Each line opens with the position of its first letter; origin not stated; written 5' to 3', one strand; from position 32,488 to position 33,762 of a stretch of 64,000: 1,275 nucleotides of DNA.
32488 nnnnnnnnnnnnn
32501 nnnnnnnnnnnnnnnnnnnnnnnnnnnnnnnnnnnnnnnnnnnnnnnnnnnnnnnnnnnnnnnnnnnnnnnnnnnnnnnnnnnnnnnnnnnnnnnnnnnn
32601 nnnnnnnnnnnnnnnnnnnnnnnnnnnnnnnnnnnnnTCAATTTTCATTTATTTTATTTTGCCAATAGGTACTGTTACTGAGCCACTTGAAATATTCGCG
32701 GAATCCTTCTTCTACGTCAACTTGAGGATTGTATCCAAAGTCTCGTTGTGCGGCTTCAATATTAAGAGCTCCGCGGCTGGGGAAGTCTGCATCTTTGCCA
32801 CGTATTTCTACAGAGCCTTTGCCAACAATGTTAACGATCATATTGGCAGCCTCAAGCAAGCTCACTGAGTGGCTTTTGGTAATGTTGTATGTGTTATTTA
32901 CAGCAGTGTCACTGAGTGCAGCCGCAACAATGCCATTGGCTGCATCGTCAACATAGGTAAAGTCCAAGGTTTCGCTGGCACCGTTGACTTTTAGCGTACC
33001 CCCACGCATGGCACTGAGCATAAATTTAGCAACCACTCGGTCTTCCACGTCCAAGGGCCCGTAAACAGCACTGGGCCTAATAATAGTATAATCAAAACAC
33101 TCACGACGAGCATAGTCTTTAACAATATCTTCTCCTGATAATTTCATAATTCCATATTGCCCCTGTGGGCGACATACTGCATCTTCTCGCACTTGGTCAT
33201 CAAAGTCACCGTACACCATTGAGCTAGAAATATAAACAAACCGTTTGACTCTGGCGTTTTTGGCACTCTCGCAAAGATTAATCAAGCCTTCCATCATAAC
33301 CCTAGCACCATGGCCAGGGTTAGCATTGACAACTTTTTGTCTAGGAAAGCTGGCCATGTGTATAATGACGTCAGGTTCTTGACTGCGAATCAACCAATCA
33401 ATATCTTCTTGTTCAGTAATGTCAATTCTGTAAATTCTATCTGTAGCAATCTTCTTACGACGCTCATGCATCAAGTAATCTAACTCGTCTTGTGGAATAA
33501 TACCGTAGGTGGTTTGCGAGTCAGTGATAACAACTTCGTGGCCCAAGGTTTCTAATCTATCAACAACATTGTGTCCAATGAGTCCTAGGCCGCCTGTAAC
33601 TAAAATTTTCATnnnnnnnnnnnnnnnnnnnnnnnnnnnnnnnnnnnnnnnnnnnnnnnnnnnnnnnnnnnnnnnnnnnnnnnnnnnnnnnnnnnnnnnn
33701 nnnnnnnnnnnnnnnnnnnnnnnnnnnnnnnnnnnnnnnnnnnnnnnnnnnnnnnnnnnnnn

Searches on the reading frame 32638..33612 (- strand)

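Call 15: search_protein_families(library=pfam, proteins=[window:32638-33612:-], max_evalue=0.01)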
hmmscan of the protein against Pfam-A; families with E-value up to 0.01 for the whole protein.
window:32638-33612:- (324 aa): 8 families
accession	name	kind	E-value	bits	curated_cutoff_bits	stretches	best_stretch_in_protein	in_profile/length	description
PF01370.27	Epimerase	-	2.8e-44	151.8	20.9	1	3-244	1-239/240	NAD dependent epimerase/dehydratase family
PF16363.11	GDP_Man_Dehyd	-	2.2e-31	110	27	1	4-306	1-331/332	GDP-mannose 4,6 dehydratase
PF04321.23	RmlD_sub_bind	-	2.3e-25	89.7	27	1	1-276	1-251/287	RmlD substrate binding domain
PF01073.25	3Beta_HSD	-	1.1e-16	61.2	22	1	4-232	1-229/280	3-beta hydroxysteroid dehydrogenase/isomerase family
PF02719.21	Polysacc_synt_2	-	3e-12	46.8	20.2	1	3-265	1-249/293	Polysaccharide biosynthesis protein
PF07993.18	NAD_binding_4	-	1.4e-08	34.6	20.1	1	72-227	83-257/258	Male sterility protein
PF13460.12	NAD_binding_10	-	2.5e-08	34.5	27.2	1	58-183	41-146/184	NAD(P)H-binding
PF08659.16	KR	-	3.4e-05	24.3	22.6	1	3-131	3-137/180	KR domain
